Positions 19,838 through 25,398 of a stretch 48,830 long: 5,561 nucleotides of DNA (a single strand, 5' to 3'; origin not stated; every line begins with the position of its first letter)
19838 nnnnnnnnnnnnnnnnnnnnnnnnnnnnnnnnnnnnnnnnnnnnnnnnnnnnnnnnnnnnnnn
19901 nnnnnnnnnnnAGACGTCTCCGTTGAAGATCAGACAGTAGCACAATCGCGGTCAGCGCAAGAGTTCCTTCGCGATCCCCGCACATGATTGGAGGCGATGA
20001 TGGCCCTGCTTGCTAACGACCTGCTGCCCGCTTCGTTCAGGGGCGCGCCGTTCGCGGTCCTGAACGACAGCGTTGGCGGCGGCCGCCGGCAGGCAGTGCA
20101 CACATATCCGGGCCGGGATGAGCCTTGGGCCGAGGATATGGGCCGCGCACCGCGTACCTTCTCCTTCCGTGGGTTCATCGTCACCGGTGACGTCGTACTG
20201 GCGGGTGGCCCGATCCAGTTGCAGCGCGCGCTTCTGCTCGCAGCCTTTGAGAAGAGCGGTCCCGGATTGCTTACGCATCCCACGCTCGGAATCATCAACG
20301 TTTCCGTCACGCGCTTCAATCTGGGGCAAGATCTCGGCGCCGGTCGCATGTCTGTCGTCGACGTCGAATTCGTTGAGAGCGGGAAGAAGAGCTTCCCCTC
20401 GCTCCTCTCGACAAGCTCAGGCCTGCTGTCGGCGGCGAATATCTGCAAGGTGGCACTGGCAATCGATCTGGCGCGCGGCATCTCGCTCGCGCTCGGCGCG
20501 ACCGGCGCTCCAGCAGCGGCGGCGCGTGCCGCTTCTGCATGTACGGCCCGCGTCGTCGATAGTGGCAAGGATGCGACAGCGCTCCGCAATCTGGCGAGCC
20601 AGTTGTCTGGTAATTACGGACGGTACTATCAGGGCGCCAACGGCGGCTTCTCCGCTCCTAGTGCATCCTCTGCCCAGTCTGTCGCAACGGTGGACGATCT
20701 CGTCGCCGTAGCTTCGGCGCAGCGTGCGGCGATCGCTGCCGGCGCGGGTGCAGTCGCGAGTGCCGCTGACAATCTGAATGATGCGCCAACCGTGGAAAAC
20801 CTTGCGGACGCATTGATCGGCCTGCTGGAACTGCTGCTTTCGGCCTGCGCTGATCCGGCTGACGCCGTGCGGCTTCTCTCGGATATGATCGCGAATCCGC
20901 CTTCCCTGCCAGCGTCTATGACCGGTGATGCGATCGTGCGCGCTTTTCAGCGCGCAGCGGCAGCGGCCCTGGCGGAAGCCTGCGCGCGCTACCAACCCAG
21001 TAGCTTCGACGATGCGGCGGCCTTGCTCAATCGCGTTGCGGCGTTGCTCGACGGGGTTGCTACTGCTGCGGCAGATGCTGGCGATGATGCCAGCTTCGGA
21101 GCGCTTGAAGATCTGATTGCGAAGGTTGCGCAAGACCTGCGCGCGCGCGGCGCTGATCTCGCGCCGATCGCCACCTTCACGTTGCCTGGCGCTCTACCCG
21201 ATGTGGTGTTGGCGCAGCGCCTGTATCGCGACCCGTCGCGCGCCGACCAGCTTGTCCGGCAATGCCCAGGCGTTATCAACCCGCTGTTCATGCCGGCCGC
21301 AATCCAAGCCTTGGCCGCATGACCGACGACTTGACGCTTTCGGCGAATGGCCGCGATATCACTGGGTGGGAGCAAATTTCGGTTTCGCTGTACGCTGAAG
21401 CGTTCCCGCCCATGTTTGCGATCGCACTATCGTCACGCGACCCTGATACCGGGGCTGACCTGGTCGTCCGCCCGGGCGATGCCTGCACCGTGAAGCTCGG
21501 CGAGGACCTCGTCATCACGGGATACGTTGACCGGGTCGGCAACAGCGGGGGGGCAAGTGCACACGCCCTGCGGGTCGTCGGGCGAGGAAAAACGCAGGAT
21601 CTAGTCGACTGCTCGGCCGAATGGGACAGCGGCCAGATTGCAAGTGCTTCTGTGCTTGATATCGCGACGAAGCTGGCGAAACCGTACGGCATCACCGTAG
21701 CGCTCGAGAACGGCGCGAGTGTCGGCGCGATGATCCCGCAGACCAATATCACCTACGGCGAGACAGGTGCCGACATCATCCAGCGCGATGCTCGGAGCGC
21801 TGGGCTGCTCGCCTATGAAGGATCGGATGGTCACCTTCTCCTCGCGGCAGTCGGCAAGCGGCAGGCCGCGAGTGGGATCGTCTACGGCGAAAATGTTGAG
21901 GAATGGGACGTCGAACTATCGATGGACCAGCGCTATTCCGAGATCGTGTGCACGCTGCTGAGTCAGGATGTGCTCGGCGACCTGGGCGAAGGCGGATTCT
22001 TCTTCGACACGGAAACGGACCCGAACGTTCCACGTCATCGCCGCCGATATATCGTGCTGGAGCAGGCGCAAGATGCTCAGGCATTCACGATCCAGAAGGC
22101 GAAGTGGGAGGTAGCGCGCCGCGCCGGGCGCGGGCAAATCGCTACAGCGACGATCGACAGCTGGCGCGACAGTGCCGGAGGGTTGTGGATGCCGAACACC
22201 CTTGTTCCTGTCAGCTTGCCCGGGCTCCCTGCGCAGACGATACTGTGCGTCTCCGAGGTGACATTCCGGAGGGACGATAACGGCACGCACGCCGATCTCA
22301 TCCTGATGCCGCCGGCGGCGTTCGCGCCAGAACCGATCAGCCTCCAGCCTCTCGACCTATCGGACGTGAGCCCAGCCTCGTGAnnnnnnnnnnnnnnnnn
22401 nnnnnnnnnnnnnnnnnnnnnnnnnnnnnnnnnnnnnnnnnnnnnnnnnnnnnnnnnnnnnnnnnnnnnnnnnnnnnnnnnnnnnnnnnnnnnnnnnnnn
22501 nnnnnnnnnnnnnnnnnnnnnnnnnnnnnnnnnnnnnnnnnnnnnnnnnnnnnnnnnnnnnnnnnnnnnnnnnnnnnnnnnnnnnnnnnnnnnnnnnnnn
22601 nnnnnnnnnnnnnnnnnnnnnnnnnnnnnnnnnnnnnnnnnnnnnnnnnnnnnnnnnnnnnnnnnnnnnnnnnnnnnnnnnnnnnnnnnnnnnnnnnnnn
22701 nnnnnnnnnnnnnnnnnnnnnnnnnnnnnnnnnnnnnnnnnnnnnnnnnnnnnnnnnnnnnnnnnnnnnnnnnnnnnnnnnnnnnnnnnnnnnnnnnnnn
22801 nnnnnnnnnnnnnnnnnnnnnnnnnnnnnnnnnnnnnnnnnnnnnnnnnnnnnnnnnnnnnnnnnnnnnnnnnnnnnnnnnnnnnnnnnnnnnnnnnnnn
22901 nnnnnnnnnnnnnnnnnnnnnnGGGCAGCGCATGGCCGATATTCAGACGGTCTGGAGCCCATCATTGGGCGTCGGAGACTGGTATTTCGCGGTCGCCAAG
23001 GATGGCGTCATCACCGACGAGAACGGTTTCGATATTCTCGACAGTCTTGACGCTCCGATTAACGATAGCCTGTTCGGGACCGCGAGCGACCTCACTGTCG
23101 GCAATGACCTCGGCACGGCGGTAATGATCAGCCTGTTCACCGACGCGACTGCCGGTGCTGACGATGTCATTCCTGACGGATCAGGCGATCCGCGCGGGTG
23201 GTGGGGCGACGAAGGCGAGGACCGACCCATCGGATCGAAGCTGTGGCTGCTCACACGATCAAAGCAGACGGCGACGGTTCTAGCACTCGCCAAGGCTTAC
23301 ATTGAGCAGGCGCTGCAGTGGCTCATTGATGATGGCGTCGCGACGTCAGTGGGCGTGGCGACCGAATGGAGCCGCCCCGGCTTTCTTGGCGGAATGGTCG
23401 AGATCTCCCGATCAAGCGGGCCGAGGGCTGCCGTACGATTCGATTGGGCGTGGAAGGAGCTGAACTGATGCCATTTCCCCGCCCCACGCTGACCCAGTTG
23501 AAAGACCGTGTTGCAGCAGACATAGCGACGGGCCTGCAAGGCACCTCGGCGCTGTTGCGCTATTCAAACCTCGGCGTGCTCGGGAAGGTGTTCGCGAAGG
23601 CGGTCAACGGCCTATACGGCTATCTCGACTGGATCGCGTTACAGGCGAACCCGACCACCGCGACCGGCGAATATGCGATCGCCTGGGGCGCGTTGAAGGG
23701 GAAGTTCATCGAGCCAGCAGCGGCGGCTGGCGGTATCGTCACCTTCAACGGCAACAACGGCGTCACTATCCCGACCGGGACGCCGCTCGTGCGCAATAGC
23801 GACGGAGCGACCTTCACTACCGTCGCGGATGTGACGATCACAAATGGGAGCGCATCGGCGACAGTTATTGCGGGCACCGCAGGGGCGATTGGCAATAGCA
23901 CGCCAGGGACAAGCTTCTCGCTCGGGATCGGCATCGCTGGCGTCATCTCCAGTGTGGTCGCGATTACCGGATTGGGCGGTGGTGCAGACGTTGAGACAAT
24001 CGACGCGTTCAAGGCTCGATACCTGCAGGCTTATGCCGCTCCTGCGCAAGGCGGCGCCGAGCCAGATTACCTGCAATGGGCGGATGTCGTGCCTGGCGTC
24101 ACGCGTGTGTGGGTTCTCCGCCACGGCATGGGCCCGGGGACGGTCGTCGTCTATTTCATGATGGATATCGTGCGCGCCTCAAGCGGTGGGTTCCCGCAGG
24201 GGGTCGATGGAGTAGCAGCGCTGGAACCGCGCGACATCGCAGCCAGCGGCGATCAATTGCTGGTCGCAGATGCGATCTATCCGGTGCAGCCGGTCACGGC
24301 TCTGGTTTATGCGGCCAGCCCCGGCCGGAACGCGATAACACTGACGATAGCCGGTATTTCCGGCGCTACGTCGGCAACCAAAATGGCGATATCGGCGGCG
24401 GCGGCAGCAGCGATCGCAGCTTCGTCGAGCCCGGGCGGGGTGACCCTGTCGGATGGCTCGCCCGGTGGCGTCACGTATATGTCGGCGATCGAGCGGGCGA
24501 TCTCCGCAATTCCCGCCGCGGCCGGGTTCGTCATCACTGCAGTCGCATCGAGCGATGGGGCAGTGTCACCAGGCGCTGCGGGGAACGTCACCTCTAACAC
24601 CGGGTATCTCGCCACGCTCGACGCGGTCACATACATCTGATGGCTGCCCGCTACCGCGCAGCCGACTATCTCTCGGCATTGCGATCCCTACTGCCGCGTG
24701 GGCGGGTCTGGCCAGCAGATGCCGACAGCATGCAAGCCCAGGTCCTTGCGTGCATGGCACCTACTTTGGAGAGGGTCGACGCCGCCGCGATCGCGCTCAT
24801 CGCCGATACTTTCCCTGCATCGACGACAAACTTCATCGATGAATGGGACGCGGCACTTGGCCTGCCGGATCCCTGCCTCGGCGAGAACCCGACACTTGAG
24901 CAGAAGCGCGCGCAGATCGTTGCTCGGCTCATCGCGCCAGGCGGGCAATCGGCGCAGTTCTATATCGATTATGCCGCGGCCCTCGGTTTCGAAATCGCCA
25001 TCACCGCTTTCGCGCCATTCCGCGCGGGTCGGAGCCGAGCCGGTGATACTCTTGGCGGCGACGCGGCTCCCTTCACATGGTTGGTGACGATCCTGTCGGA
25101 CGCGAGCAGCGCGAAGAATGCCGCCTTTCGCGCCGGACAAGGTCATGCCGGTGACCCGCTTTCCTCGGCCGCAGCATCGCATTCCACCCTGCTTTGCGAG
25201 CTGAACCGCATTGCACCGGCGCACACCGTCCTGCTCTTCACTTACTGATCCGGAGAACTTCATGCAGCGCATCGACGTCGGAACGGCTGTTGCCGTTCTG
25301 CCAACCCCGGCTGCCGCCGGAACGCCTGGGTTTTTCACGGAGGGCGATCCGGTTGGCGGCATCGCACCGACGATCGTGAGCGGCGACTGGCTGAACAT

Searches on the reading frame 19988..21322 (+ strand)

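Call 18: search_protein_families(library=phrogs, proteins=[window:19988-21322:+], max_evalue=0.001)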
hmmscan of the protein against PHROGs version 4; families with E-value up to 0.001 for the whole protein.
window:19988-21322:+ (444 aa): 4 families
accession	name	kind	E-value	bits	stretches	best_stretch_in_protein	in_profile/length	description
phrog_184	-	tail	9.2e-67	227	1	9-439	6-404/411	baseplate hub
phrog_16855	-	tail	1.9e-21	77.6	1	11-159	7-152/158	Gpu-like tail protein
phrog_20901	-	unknown function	3e-07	31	1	16-112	27-120/259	-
phrog_38255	-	unknown function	2.8e-06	28.2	1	343-439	97-189/196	-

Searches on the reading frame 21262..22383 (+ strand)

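Call 18: search_protein_families(library=phrogs, proteins=[window:21262-22383:+], max_evalue=0.001)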
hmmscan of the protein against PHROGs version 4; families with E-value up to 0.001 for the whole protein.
window:21262-22383:+ (373 aa): 5 families
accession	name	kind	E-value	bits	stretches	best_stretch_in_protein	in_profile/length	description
phrog_177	-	tail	1.1e-95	322.7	1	19-360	75-418/623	baseplate hub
phrog_11191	-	unknown function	4.9e-32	111.9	1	22-228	8-212/258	-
phrog_15015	-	unknown function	1.4e-26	94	1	21-146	2-126/127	-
phrog_9932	-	unknown function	2.8e-16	60.8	1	252-355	11-114/155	-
phrog_10402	-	unknown function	0.00049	21.6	0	20-91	1-76/89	-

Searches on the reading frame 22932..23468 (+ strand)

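Call 18: search_protein_families(library=phrogs, proteins=[window:22932-23468:+], max_evalue=0.001)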
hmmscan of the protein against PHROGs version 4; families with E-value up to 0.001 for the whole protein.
window:22932-23468:+ (178 aa): 1 family
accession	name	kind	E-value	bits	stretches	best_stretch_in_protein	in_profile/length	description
phrog_180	-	tail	5.9e-43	147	1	51-177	20-145/148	baseplate wedge subunit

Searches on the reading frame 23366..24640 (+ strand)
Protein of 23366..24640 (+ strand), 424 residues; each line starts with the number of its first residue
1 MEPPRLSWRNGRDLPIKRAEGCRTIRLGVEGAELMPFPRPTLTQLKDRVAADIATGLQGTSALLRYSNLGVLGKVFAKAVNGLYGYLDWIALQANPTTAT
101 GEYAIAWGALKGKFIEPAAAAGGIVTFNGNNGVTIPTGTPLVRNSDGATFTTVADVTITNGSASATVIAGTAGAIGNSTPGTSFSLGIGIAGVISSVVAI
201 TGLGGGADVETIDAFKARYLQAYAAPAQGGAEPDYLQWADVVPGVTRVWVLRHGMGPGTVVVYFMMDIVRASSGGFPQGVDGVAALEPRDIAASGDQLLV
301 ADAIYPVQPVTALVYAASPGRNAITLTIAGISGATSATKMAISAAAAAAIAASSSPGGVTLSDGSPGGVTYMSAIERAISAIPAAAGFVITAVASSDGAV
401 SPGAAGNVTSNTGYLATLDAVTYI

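Call 18: search_protein_families(library=phrogs, proteins=[window:23366-24640:+], max_evalue=0.001)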
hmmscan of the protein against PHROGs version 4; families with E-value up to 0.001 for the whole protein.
window:23366-24640:+ (424 aa): 3 families
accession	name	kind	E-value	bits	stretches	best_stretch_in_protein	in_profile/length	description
phrog_6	-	tail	4.3e-57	195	1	32-423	62-403/548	baseplate wedge subunit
phrog_2103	-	tail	2.6e-31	109.3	1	35-196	1-160/162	baseplate protein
phrog_1608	-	tail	1.3e-17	64.9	1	205-264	3-62/192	tail protein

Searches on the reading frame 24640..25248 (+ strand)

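Call 22: search_protein_families(library=phrogs, proteins=[window:24640-25248:+], max_evalue=0.001)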
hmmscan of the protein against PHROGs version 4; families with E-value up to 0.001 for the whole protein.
window:24640-25248:+ (202 aa): 4 families
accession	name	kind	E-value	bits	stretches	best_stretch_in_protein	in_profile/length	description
phrog_203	-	tail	1.7e-57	195.2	1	2-202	4-199/224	baseplate wedge subunit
phrog_11264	-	unknown function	3.3e-17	63.5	1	3-79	2-78/86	-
phrog_11744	-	unknown function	6.9e-16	59.5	1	88-202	3-111/115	-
phrog_4920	-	unknown function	1.4e-06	28.8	1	14-121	36-147/253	-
